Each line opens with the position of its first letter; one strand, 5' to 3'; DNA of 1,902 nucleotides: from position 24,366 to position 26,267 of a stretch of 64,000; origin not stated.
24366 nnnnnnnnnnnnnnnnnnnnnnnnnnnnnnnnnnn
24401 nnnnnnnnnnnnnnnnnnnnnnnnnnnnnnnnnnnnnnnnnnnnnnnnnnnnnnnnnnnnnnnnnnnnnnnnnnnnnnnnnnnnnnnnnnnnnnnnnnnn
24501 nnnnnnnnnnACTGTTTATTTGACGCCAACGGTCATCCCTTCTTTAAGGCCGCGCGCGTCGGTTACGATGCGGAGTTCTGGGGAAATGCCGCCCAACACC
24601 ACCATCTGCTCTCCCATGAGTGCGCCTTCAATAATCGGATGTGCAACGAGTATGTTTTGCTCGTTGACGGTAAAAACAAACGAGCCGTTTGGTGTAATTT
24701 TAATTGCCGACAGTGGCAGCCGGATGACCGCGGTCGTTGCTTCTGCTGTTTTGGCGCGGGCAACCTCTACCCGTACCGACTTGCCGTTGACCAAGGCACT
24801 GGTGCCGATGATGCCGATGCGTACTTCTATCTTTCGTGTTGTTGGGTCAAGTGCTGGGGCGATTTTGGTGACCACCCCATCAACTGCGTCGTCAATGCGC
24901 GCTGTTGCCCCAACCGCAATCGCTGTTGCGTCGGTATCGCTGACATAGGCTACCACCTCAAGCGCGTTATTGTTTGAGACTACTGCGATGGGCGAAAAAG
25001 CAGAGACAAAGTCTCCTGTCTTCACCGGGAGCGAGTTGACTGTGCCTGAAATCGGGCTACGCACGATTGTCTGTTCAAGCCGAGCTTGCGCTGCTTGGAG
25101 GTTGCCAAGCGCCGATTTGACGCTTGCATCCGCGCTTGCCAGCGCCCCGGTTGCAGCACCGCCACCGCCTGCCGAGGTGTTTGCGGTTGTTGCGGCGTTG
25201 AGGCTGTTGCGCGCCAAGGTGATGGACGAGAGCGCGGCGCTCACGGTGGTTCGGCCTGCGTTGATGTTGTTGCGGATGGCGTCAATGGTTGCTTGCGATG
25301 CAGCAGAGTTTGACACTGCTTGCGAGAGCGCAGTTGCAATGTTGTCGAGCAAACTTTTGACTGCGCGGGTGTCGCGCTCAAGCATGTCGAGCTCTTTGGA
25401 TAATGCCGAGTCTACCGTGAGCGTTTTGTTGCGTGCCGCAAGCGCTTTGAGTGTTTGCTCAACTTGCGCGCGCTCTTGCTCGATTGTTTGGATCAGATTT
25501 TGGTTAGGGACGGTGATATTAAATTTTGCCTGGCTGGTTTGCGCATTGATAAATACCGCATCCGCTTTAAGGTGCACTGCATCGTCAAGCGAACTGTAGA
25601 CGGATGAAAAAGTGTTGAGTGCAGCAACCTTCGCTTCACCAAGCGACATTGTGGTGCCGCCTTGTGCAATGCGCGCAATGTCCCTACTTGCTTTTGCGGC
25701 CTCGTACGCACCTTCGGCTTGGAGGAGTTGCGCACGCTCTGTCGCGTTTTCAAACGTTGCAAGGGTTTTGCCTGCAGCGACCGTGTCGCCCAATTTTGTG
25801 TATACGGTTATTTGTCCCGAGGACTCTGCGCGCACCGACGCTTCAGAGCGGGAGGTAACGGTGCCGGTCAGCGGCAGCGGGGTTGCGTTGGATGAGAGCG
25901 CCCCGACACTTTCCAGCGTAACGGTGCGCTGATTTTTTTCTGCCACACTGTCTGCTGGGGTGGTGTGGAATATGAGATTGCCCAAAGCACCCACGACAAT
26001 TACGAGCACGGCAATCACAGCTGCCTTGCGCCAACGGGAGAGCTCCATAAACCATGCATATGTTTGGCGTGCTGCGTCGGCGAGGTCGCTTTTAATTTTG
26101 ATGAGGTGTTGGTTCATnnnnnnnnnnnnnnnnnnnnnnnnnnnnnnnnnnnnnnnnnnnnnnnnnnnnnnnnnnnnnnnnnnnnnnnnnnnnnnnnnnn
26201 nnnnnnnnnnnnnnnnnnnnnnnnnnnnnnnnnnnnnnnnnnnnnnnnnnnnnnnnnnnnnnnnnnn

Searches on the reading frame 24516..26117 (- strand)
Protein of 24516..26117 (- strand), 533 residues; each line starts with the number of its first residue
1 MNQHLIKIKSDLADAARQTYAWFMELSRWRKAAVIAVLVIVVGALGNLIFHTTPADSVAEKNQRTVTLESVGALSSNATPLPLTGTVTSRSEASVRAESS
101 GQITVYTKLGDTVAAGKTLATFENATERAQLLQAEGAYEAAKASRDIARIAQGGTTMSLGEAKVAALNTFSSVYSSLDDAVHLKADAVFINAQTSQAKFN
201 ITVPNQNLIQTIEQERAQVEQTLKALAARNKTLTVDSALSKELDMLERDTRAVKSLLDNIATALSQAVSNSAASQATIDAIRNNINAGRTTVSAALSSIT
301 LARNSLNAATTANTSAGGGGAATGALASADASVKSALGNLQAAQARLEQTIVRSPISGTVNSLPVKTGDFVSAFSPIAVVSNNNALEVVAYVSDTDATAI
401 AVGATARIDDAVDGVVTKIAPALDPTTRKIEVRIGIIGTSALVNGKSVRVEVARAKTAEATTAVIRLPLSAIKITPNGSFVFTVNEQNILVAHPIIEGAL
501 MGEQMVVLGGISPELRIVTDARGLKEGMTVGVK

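Call 4: search_protein_families(library=pfam, proteins=[window:24516-26117:-], max_evalue=0.01)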
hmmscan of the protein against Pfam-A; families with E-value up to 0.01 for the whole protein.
window:24516-26117:- (533 aa): 3 families
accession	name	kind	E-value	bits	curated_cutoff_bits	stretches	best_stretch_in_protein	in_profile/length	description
PF13437.12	HlyD_3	-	6.8e-15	56.1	22.2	1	352-439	2-96/106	HlyD family secretion protein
PF16576.10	HlyD_D23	-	2.8e-12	46.8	30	1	277-435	34-200/214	Barrel-sandwich domain of CusB or HlyD membrane-fusion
PF00364.28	Biotin_lipoyl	-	0.0022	18.2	22.1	0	351-379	44-72/73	Biotin-requiring enzyme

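Call 5: search_protein_families(library=ncbifam, proteins=[window:24516-26117:-], max_evalue=0.01)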
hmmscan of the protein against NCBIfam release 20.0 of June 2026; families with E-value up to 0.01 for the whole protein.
window:24516-26117:- (533 aa): 15 families
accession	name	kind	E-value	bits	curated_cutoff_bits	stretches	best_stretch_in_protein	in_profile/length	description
TIGR01730.1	RND_mfp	subfamily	2.3e-33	115.5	94.9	2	325-532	110-321/322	efflux RND transporter periplasmic adaptor subunit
TIGR00999.1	8a0102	subfamily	8.3e-20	71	319.3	1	324-520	65-265/271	CzcB/NccB family metal efflux transporter periplasmic adaptor subunit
TIGR00998.1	8a0101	subfamily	6.3e-13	48.4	390.8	1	213-421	79-283/334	EmrA/EmrK family multidrug efflux transporter periplasmic adaptor subunit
TIGR01843.1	type_I_hlyD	subfamily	1.2e-12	47.6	208.65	1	106-408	58-331/422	HlyD family type I secretion periplasmic adaptor subunit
TIGR02971.1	heterocyst_DevB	subfamily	5.6e-12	45.7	129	1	199-410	55-264/327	ABC exporter membrane fusion protein, DevB family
TIGR03794.1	NHLM_micro_HlyD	equivalog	4.1e-11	42.4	156.2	1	199-408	118-316/421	NHLP bacteriocin system secretion protein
NF008589.1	PRK11556.1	equivalog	7.4e-11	41.6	391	1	325-531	168-386/392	MdtA/MuxA family multidrug efflux RND transporter periplasmic adaptor subunit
NF007785.0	PRK10476.1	equivalog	9e-11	41.2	376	1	302-413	164-272/347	multidrug transporter subunit MdtN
NF007850.1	PRK10559.1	equivalog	2e-07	30.5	400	1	322-409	120-207/303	p-hydroxybenzoic acid efflux pump subunit AaeA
NF002939.0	PRK03598.1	equivalog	7.7e-06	25.3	393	1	290-408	146-263/332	secretion protein HlyD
NF038010.1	ABC_adapt_DarC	equivalog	4.7e-05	22.3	450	1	331-488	212-370/417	darobactin export ABC transporter periplasmic adaptor subunit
TIGR03309.1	matur_yqeB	equivalog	0.00078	19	220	0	86-130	157-202/256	selenium-dependent molybdenum cofactor biosynthesis protein YqeB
TIGR04527.1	mycoplas_twoTM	subfamily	0.00092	19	125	1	165-300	40-167/248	MG_279/MG_280 family protein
NF004547.1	PRK05889.1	equivalog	0.0029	17.8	75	0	356-381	46-71/71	biotin/lipoyl-binding carrier protein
NF003684.0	PRK05305.2-4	equivalog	0.0072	15.9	317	0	350-402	100-150/228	phosphatidylserine decarboxylase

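Call 18: find_related_loci(query=window:24516-26117:-, collection=genome_contigs, flank=6000)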
Query window:24516-26117:- (533 aa) in genome_contigs; peptide patterns used: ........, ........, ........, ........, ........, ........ (x = any residue, [..] = any of these).
160 stretches matched a pattern; 11 encode a relative of the query (tblastn E <= 1e-3); 11 distinct loci.
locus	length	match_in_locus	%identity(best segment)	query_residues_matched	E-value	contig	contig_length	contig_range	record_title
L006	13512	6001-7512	38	22-530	9e-81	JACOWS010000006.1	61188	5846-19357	MAG: Patescibacteria group bacterium isolate NC_groundwater_132_Ag_S-0.1um_53_12 S4_GD2017_2_S1_scaffold_931, whole geno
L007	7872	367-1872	38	23-532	6e-71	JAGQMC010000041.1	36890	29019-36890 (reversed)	MAG: Candidatus Kaiserbacteria bacterium isolate HKST-UBA32 k127_3168416, whole genome shotgun sequence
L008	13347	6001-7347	35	81-533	5e-71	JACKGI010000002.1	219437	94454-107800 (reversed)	MAG: Candidatus Nomurabacteria bacterium isolate HK-STAS-PATE-30 HK-STAS-PATE-30_2, whole genome shotgun sequence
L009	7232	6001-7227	39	1-394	1e-70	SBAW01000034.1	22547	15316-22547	MAG: bacterium isolate Bin_17_1 Hy_contig2099, whole genome shotgun sequence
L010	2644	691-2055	38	76-530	2e-70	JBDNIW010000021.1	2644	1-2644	MAG: Candidatus Paceibacterota bacterium isolate metabat2.26_sub.ELB k141_1649431, whole genome shotgun sequence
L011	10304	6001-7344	37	81-533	3e-67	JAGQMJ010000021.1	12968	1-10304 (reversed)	MAG: Candidatus Kaiserbacteria bacterium isolate HKST-UBA39 NODE_21_length_12968_cov_7.211543, whole genome shotgun sequ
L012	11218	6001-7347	36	77-530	3e-62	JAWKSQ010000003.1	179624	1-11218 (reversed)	MAG: Candidatus Paceibacterota bacterium isolate AC1.72 AC1.72.fa-3, whole genome shotgun sequence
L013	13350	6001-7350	36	76-532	2e-61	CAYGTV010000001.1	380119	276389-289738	MAG TPA_asm: uncultured Candidatus Saccharibacteria bacterium isolate ERP117304_co2_145 genome assembly, contig: NODE_23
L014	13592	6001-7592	38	18-532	3e-65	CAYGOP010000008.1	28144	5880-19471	MAG TPA_asm: uncultured Candidatus Saccharibacteria bacterium isolate ERP117304_co1_139 genome assembly, contig: NODE_17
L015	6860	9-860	43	249-533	2e-57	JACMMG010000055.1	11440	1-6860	MAG: Candidatus Parcubacteria bacterium isolate ES-bin-7 ES-bin-7-contig-k141_11011783, whole genome shotgun sequence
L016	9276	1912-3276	38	76-530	2e-68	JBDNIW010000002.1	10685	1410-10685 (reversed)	MAG: Candidatus Paceibacterota bacterium isolate metabat2.26_sub.ELB k141_103725, whole genome shotgun sequence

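Call 42: search_solved_structures(query=window:24516-26117:-, max_evalue=0.01)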
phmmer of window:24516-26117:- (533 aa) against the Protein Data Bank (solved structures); distinct sequences matched with E-value up to 0.01: 5.
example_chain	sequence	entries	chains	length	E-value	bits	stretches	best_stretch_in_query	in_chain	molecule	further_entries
4kks_A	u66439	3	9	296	3.5e-07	32.7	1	350-492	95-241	Membrane fusion protein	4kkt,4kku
20yy_D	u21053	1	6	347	6.5e-06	28.5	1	322-530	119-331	Multidrug efflux RND transporter periplasmic adaptor subunit MexJ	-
4tko_B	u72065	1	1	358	0.00025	23.3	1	326-428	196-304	EmrA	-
4dk1_A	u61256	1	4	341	0.0011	21.2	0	327-411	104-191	Putative MacA, Multidrug resistance protein mexA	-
8dck_C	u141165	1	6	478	0.0086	18.2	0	339-408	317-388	Membrane fusion protein (MFP) family protein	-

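Call 52: search_protein_families(library=padloc, proteins=[window:24516-26117:-], max_evalue=0.01)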
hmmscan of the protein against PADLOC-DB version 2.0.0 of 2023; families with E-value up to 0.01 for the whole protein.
window:24516-26117:- (533 aa): 0 families

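Call 72: predict_structure(protein=window:24516-26117:-)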
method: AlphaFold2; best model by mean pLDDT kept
length: 533 residues; sequences in the alignment: 1
mean_pLDDT: 44.6   pTM: 0.33
mean pLDDT of the five models: 44.6, 40.3, 39.0, 35.1, 31.6
residues with pLDDT >= 90: 1; 70-90: 58; 50-70: 97; < 50: 377
segments of 3 or more residues with pLDDT < 50: 1-6, 43-212, 352-533
pLDDT, mean of each block of 10 residues (from residue 1): 44 53 61 52 44 35 30 29 27 41 41 41 45 46 44 40 42 37 36 32 38 49 52 56 71 68 60 63 78 81 80 65 72 73 65 41 34 28 30 32 35 40 34 31 27 27 34 36 33 29 26 32 32 26
secondary structure, 60 per line:
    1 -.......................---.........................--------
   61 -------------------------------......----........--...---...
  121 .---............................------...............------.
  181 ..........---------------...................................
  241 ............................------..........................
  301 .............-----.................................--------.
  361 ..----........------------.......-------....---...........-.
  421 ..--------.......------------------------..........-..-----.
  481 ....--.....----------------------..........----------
elements in order: H2-24 H28-52 E92-97 E102-109 E112-114 E118-121 H125-152 H159-173 H180-190 H206-268 H275-313 H319-351 H367-374 E387-393 E401-404 H408-418 E431-437 E462-468 E480-484 E487-491 E514-520
